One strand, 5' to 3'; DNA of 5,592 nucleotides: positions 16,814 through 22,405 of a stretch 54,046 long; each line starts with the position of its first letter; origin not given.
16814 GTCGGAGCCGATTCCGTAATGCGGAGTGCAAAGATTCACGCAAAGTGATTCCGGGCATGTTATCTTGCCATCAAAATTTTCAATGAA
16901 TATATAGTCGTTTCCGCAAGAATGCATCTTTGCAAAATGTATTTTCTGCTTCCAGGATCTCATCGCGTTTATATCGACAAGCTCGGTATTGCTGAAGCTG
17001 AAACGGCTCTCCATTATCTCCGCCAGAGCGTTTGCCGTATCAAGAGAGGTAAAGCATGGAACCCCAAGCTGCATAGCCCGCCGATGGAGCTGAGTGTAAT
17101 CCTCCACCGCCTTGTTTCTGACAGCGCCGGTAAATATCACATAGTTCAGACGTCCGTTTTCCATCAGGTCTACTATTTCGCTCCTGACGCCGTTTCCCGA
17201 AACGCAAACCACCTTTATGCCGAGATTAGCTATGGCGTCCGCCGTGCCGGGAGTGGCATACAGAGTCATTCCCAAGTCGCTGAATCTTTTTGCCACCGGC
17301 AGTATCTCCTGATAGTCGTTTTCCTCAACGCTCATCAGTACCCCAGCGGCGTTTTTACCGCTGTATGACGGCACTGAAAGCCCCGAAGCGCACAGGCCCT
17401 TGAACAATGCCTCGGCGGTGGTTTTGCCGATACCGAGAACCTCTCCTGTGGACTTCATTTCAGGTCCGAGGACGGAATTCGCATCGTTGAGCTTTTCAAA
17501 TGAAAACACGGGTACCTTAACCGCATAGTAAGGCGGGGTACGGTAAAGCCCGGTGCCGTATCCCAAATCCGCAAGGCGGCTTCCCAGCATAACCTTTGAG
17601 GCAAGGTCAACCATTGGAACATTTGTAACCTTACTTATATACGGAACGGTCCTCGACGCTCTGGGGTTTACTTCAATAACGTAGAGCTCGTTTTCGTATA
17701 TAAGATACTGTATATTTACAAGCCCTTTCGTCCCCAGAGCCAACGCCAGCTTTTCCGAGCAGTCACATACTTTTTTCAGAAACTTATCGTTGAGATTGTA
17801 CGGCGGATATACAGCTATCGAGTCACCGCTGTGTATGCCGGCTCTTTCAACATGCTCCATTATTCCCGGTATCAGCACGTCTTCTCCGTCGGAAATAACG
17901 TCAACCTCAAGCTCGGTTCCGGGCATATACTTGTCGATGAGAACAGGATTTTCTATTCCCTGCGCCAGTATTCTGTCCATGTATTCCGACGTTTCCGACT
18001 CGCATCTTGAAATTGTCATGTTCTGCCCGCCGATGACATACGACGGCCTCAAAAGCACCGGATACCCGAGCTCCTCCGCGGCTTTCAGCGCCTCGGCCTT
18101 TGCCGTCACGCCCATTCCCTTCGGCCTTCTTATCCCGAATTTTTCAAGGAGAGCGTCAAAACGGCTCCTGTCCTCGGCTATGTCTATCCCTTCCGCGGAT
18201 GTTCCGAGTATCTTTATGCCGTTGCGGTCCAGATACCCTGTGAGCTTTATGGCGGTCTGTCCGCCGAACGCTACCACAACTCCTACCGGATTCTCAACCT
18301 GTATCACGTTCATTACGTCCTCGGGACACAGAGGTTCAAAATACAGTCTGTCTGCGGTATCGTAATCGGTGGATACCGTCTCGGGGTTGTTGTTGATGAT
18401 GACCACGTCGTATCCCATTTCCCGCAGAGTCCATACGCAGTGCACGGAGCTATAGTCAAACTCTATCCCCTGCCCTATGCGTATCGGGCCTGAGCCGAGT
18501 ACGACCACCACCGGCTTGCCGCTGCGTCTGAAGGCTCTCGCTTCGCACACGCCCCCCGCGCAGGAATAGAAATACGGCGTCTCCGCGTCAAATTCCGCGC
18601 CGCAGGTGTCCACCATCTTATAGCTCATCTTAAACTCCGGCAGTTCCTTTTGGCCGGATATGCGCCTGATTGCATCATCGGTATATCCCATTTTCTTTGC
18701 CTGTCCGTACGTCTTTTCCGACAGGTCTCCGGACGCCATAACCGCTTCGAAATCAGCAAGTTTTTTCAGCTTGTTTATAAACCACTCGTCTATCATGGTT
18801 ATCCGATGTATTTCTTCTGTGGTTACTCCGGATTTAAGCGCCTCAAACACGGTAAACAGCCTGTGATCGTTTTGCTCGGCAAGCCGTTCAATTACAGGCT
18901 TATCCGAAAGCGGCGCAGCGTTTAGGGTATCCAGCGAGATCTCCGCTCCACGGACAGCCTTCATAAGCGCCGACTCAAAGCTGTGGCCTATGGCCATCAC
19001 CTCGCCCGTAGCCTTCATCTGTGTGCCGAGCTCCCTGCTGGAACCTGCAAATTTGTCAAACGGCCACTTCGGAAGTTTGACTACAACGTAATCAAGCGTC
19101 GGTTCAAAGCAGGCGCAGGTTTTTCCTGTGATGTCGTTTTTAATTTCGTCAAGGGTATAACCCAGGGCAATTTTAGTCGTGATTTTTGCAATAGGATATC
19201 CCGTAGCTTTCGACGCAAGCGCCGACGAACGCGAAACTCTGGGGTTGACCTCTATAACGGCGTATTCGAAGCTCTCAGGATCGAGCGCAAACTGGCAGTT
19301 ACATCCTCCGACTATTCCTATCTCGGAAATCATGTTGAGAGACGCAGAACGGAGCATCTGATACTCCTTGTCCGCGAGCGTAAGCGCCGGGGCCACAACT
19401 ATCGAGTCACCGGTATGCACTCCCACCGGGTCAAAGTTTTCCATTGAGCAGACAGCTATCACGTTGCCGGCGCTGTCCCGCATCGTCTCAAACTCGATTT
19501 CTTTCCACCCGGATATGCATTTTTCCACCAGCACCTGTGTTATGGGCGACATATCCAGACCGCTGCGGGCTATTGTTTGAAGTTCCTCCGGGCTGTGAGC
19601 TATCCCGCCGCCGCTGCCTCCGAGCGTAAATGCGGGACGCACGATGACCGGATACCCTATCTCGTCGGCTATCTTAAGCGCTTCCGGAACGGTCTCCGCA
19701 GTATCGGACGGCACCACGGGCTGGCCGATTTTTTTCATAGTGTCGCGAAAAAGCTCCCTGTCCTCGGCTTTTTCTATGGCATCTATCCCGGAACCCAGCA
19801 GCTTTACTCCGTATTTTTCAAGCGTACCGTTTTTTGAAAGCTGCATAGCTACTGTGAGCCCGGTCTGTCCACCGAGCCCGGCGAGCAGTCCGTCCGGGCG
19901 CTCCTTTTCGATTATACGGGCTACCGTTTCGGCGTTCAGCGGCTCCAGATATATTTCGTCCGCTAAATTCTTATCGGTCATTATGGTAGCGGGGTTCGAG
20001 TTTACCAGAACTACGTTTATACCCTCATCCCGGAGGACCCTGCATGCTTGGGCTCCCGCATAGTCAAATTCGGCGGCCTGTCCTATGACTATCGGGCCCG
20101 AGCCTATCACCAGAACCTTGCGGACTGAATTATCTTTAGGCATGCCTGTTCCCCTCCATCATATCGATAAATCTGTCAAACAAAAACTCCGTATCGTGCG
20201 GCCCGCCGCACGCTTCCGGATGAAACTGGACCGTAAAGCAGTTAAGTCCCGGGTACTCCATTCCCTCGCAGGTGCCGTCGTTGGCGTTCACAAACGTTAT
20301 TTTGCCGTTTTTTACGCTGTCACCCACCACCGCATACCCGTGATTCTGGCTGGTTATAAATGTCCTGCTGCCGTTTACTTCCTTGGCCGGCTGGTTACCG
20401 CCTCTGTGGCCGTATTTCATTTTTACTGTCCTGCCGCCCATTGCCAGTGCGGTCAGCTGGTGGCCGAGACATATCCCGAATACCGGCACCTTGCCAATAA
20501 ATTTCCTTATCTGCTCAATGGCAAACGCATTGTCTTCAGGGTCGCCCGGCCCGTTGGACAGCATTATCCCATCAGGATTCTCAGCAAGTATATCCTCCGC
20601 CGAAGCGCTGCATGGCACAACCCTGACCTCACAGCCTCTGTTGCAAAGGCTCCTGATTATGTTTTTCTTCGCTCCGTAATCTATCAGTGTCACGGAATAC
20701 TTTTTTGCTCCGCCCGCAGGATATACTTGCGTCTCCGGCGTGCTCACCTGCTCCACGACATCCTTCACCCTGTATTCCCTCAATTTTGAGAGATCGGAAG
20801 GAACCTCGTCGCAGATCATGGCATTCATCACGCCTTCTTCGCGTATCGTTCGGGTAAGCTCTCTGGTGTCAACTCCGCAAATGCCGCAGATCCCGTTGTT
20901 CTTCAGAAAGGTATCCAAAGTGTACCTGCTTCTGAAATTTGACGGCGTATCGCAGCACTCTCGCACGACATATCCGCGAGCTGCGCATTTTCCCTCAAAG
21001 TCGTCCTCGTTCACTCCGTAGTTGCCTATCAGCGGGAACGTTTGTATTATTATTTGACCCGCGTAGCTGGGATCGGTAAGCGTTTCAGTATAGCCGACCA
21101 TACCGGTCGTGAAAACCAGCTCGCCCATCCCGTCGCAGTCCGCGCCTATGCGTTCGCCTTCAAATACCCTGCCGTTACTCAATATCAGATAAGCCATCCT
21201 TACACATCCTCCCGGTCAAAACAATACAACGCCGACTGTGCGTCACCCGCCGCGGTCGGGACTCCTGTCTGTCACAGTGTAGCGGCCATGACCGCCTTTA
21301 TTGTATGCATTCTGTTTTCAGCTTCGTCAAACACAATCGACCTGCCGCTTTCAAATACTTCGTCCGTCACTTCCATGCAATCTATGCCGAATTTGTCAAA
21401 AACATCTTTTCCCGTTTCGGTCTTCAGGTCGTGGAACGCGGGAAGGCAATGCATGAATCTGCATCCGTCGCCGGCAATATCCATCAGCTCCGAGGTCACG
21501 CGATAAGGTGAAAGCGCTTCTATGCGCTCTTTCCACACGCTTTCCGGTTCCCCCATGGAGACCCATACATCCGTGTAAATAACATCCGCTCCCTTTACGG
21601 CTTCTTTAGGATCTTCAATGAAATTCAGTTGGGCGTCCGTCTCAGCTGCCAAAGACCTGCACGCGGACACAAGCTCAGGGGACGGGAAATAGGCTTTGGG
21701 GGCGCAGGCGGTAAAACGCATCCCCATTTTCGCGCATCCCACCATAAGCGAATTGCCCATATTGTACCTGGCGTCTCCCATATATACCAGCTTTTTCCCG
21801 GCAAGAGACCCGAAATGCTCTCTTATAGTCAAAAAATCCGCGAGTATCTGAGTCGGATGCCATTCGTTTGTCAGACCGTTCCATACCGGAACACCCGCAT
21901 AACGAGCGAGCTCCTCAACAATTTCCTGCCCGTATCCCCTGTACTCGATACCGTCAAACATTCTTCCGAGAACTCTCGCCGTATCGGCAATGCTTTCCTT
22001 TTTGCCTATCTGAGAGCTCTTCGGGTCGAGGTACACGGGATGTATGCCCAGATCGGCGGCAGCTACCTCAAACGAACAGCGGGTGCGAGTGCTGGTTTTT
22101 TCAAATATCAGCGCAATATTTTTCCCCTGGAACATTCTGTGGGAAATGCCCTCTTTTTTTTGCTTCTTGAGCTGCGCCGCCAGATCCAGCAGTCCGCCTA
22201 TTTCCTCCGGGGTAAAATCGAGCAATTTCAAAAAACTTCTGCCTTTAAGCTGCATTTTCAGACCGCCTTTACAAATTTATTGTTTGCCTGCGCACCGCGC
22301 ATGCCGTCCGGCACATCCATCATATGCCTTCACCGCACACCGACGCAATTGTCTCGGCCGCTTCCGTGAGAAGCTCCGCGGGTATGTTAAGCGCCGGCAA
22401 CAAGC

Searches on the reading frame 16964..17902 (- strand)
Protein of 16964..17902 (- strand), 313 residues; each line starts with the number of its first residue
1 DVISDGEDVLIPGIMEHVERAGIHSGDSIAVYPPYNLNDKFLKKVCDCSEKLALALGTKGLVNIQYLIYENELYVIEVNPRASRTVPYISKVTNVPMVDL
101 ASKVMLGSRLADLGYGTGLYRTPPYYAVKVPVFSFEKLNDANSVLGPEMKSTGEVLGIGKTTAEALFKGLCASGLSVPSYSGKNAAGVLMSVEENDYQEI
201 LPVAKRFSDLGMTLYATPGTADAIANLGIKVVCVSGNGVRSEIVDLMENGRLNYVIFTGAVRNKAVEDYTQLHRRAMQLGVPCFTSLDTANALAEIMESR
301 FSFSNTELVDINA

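Call 45: search_solved_structures(query=window:16964-17902:-, show_alignments=1, max_evalue=1e-10)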
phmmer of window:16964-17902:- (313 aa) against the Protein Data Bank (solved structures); distinct sequences matched with E-value up to 1e-10: 5.
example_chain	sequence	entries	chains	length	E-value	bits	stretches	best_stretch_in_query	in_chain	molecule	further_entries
1a9x_A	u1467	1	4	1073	7.5e-84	284.6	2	1-294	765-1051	CARBAMOYL PHOSPHATE SYNTHETASE (LARGE CHAIN)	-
1bxr_A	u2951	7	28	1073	7.5e-84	284.6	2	1-294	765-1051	CARBAMOYL-PHOSPHATE SYNTHASE | CARBAMOYL PHOSPHATE SYNTHETASE: LARGE SUBUNIT | CARBAMOYL PHOSPHATE SYNTHETASE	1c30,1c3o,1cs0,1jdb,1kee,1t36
1ce8_A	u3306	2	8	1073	7.6e-84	284.6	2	1-294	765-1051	PROTEIN (CARBAMOYL-PHOSPHATE SYNTHASE) | carbamoyl phosphate synthetase large chain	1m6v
5dot_A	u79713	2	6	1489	2.6e-61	210.6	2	6-299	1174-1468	Carbamoyl-phosphate synthase [ammonia], mitochondrial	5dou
6uel_A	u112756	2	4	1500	2.7e-61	210.6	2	6-299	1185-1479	Carbamoyl-phosphate synthase [ammonia], mitochondrial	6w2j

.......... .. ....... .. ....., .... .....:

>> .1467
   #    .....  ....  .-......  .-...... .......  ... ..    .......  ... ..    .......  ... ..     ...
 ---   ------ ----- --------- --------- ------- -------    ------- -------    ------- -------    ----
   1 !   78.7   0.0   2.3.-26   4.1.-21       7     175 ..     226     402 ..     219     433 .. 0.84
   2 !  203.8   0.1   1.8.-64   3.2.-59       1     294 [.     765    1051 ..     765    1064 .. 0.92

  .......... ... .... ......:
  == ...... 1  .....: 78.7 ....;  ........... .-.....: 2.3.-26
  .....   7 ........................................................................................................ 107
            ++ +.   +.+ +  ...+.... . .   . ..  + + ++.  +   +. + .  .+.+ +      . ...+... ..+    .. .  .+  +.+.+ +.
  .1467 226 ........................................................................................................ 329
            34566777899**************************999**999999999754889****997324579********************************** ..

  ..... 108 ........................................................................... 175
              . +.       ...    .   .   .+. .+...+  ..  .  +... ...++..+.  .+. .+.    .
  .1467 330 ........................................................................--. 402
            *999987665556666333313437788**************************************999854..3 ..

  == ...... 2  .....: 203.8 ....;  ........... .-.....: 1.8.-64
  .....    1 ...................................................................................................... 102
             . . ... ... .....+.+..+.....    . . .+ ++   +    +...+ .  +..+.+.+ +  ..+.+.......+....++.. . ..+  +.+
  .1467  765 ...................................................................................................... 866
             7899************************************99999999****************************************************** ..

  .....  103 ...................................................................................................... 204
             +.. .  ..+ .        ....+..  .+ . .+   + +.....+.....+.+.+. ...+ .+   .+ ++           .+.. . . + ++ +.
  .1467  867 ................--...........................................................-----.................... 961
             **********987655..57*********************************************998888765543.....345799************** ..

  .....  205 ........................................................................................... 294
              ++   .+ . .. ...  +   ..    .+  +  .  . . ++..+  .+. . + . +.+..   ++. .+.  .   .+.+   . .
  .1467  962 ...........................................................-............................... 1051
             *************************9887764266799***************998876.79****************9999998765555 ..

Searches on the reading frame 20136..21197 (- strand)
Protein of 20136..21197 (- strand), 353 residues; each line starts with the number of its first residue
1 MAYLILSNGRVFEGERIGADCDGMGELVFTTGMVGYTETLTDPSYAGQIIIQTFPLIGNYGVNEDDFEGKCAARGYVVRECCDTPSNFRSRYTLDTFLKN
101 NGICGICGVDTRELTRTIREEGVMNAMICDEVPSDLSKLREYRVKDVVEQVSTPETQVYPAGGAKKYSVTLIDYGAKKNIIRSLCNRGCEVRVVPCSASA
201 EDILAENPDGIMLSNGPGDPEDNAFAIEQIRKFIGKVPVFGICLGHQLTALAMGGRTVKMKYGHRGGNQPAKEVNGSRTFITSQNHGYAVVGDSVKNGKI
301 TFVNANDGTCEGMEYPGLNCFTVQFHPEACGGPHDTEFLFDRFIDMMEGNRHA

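Call 5: search_protein_families(library=pfam, proteins=[window:20136-21197:-])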
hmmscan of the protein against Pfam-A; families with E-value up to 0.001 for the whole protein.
window:20136-21197:- (353 aa): 3 families
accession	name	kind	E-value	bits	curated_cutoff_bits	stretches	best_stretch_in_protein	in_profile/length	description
PF00117.34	GATase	-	2e-52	178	22.8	1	171-345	2-189/190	Glutamine amidotransferase class-I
PF00988.28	CPSase_sm_chain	-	2.1e-50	170.2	27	1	4-128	1-126/126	Carbamoyl-phosphate synthase small chain, CPSase domain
PF07722.19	Peptidase_C26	-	9.2e-08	32.5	20.5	1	218-328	86-219/219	Peptidase C26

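Call 6: search_protein_families(library=ncbifam, proteins=[window:20136-21197:-])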
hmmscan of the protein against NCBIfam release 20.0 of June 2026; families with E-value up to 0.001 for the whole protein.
window:20136-21197:- (353 aa): 22 families
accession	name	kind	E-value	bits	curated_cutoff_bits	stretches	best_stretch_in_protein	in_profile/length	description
NF009475.0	PRK12838.1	equivalog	1e-134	449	221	1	2-351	3-357/359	carbamoyl phosphate synthase small subunit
TIGR01368.1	CPSaseIIsmall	equivalog_domain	1.6e-131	438.5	307.35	1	2-348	1-360/361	glutamine-hydrolyzing carbamoyl-phosphate synthase small subunit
NF011201.0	PRK14607.1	equivalog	7e-22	77.8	670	1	179-345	14-187/534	bifunctional anthranilate synthase component II/anthranilate phosphoribosyltransferase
NF005799.0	PRK07649.1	equivalog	2.4e-17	63.1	327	1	199-346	35-187/195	aminodeoxychorismate/anthranilate synthase component II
TIGR00566.1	trpG_papA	subfamily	3.1e-17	63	121.05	1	179-332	14-179/192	glutamine amidotransferase of anthranilate synthase or aminodeoxychorismate synthase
TIGR00888.1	guaA_Nterm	equivalog_domain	5.7e-17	61.7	172.15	1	172-345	4-182/188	glutamine-hydrolyzing GMP synthase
NF001975.0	PRK00758.1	equivalog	8.6e-16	58.1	198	1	178-346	15-181/185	GMP synthase subunit A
NF005946.0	PRK08007.1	equivalog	4e-15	55.8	332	1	178-280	13-115/187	aminodeoxychorismate synthase component 2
NF006462.0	PRK08857.1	equivalog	1.1e-14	54.5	345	1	178-329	13-176/193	aminodeoxychorismate/anthranilate synthase component II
NF005849.0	PRK07765.1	equivalog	5.1e-14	52.1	308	1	198-329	37-175/219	aminodeoxychorismate/anthranilate synthase component II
NF010081.0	PRK13566.1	equivalog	1.2e-13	50.2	645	1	184-329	548-700/729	anthranilate synthase component I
NF004169.0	PRK05637.1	equivalog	5.5e-13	49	332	1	179-256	17-94/210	anthranilate synthase component II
NF000848.1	PRK00074.1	equivalog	7.3e-13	47.9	400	1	170-344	2-184/512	glutamine-hydrolyzing GMP synthase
NF005271.0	PRK06774.1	equivalog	1.5e-12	47.3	340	1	179-329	14-175/191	aminodeoxychorismate synthase component II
TIGR01815.1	TrpE-clade3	equivalog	5.9e-10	37.8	739.15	1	182-329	534-688/717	anthranilate synthase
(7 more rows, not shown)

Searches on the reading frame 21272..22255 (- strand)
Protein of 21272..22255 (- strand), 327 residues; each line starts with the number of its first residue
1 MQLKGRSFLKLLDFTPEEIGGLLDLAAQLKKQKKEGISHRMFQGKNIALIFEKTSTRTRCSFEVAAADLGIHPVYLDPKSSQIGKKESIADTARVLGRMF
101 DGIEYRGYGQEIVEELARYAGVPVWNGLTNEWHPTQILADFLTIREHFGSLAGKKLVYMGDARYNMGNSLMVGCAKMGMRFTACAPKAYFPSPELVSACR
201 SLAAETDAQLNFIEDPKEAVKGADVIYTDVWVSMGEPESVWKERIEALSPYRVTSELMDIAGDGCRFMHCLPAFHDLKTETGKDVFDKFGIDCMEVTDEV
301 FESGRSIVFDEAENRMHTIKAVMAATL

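Call 5: search_protein_families(library=pfam, proteins=[window:21272-22255:-])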
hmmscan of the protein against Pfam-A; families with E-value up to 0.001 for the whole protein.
window:21272-22255:- (327 aa): 2 families
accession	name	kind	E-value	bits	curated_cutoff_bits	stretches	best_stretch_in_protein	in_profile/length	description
PF00185.30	OTCace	-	2e-54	184.4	29.4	1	153-325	2-156/157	Aspartate/ornithine carbamoyltransferase, Asp/Orn binding domain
PF02729.26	OTCace_N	-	5.5e-51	173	29.9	1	6-146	1-148/148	Aspartate/ornithine carbamoyltransferase, carbamoyl-P binding domain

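Call 6: search_protein_families(library=ncbifam, proteins=[window:21272-22255:-])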
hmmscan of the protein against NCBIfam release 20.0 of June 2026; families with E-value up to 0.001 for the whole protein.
window:21272-22255:- (327 aa): 17 families
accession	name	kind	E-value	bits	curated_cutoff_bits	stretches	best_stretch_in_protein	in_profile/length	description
NF003286.0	PRK04284.1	subfamily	6e-152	505.5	515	1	2-327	3-330/332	ornithine carbamoyltransferase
NF009213.0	PRK12562.1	subfamily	2.1e-131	438.2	559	1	5-327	6-332/334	ornithine carbamoyltransferase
TIGR00658.1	orni_carb_tr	equivalog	1.3e-129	431.8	280.85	1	6-327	1-303/304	ornithine carbamoyltransferase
NF002470.0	PRK01713.1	equivalog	1.8e-126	422.1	545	1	2-327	4-333/334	ornithine carbamoyltransferase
NF001986.0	PRK00779.1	subfamily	6.1e-106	354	306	2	2-287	2-279/307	ornithine carbamoyltransferase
TIGR04384.1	putr_carbamoyl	exception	9.4e-86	287.9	500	1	8-325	2-305/330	putrescine carbamoyltransferase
NF011380.0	PRK14805.1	equivalog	9.1e-75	251.5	421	1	7-325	3-298/302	ornithine carbamoyltransferase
NF003384.0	PRK04523.1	equivalog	9.5e-42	143.2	288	1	6-325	4-331/336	N-acetylornithine carbamoyltransferase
NF011379.0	PRK14804.1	equivalog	7.8e-40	136.9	373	1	12-324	13-306/311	ornithine carbamoyltransferase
NF002032.1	PRK00856.1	equivalog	1.3e-39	136.1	263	1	7-275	2-262/297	aspartate carbamoyltransferase catalytic subunit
TIGR00670.1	asp_carb_tr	equivalog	2e-35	122.4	236.95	1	8-278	3-271/304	aspartate carbamoyltransferase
NF005538.0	PRK07200.1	equivalog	4.1e-27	95.2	453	1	3-233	19-274/396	knotted carbamoyltransferase YgeW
TIGR03316.1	ygeW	equivalog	9.8e-24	84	500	1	6-276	19-331/391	knotted carbamoyltransferase YgeW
NF008853.0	PRK11891.1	equivalog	8.7e-20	70.7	560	1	33-272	116-357/430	aspartate carbamoyltransferase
NF006046.0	PRK08192.1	equivalog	3.8e-18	65.8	512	1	1-228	2-233/339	aspartate carbamoyltransferase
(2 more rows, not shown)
